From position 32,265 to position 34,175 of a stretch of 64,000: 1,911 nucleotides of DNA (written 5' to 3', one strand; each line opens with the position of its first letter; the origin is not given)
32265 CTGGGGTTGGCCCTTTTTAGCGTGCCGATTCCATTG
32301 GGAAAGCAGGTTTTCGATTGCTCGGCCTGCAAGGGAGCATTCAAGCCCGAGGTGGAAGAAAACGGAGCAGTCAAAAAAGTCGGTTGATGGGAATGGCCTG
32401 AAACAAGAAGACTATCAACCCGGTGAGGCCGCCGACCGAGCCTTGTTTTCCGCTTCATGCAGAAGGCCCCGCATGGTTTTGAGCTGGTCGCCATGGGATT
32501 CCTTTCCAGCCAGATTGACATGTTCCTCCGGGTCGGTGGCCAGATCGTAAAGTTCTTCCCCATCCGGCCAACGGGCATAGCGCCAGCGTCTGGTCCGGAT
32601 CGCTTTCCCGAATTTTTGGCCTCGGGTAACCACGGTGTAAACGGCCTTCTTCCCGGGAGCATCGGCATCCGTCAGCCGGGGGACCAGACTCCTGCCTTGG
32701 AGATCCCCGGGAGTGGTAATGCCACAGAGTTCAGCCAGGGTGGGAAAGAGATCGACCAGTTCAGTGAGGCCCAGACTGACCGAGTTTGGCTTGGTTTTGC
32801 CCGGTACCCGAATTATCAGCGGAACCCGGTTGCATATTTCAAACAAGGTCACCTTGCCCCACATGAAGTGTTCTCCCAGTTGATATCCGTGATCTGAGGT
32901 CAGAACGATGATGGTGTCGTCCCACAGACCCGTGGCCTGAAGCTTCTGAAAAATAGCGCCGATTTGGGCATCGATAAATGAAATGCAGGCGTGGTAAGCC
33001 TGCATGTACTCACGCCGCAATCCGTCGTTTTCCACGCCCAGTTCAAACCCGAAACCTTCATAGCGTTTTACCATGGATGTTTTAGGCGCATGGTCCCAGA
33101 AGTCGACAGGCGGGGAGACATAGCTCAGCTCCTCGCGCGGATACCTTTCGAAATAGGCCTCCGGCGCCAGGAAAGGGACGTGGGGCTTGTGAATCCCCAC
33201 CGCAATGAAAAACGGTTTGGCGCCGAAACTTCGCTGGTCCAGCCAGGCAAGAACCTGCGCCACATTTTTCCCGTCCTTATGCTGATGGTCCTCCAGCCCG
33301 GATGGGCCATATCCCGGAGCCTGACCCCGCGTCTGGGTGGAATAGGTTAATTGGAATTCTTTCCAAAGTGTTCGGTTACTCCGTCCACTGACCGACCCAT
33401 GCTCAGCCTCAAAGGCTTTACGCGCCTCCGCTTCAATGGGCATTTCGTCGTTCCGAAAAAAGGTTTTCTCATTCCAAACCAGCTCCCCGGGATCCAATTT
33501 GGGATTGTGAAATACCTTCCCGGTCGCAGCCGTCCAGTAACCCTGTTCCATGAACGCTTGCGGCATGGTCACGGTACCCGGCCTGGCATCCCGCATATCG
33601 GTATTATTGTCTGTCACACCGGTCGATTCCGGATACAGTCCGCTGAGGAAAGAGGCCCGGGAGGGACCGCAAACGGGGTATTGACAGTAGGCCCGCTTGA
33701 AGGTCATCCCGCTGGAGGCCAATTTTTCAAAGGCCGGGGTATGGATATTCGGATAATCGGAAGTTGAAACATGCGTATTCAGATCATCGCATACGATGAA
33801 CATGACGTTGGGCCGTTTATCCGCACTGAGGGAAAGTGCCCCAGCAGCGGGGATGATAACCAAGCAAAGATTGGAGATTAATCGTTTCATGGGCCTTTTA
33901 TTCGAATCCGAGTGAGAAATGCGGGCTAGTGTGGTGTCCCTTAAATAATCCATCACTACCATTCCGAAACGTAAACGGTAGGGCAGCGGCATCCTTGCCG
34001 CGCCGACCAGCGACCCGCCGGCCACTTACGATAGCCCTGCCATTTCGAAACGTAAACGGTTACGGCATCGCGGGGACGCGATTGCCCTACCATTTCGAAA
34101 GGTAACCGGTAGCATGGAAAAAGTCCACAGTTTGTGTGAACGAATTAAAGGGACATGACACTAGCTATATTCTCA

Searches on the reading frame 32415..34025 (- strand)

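Call 61: search_protein_families(library=pfam, proteins=[window:32415-34025:-], max_evalue=0.00001)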
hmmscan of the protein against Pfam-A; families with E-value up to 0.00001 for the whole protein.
window:32415-34025:- (536 aa): 3 families
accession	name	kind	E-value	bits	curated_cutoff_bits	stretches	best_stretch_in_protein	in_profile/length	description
PF00884.28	Sulfatase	-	9.5e-46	156.9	25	1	72-436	1-301/301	Sulfatase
PF16347.10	SGSH_C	-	3.1e-17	63.6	29.3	1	384-526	1-152/154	N-sulphoglucosamine sulphohydrolase, C-terminal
PF01663.27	Phosphodiest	-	6.6e-13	49.4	23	1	93-266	18-153/342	Type I phosphodiesterase / nucleotide pyrophosphatase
